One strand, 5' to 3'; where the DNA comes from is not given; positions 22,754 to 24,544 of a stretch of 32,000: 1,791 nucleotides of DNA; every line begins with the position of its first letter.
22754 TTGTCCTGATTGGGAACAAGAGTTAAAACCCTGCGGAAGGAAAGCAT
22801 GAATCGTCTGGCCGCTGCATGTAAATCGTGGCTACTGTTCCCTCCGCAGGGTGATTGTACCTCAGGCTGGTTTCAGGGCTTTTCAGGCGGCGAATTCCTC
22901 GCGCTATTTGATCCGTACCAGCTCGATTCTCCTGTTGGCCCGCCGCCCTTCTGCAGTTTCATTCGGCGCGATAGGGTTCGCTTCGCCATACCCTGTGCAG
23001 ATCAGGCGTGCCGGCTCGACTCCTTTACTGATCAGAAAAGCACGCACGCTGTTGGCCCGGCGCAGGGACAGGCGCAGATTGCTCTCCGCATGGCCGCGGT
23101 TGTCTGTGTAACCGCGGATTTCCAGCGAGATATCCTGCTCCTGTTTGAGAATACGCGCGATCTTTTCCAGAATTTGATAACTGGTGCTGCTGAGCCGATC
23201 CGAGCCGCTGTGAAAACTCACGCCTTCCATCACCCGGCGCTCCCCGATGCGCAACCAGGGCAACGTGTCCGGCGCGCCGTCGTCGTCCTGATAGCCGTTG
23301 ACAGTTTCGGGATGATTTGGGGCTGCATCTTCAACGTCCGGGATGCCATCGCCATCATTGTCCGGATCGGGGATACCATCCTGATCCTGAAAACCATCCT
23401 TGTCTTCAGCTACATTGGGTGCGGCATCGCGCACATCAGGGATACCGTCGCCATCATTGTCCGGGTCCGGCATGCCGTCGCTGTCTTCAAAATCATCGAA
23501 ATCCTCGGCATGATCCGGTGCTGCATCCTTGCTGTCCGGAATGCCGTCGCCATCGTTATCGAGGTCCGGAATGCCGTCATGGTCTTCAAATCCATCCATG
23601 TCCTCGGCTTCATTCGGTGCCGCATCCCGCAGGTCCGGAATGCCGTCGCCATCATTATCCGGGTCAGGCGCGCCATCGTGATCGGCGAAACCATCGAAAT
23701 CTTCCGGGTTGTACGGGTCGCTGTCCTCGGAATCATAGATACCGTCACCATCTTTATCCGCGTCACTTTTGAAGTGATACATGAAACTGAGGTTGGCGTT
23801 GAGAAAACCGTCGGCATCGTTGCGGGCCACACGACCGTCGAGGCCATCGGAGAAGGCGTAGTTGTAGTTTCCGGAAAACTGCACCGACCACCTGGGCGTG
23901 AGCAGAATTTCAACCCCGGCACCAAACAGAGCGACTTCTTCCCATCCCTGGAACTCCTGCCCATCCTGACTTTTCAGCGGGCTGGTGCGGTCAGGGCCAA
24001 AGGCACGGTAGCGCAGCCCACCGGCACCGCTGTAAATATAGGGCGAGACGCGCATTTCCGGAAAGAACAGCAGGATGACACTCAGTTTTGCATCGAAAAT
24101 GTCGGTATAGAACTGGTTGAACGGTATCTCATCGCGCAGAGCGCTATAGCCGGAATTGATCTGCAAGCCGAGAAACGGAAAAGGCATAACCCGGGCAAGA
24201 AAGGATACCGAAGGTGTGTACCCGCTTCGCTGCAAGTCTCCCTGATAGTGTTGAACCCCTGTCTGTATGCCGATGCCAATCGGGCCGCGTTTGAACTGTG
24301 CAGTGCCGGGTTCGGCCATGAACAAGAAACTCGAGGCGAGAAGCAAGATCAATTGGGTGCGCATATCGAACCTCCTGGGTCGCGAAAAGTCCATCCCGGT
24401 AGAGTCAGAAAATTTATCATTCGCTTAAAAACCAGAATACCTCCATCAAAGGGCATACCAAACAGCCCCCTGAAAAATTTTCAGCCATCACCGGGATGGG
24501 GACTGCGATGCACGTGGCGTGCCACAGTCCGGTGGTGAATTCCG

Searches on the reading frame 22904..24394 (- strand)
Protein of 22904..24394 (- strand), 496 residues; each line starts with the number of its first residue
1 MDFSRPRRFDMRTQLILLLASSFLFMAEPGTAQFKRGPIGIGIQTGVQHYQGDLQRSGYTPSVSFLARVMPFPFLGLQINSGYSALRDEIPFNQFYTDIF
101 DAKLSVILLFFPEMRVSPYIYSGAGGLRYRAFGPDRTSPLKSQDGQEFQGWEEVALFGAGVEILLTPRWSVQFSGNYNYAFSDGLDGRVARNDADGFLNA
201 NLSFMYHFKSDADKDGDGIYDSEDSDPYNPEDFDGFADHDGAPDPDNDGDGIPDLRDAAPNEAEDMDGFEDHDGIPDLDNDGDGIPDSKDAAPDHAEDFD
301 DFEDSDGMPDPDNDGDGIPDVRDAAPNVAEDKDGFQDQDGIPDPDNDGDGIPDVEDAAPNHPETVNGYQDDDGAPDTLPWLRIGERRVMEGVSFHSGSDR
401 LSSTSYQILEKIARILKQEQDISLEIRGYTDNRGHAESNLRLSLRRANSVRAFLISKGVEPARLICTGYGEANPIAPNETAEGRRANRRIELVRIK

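Call 17: find_encoding_contigs(protein=window:22904-24394:-, flank=10000, max_places=10)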
Protein window:22904-24394:- (496 aa): no gene with exactly this product is on record in the collection.
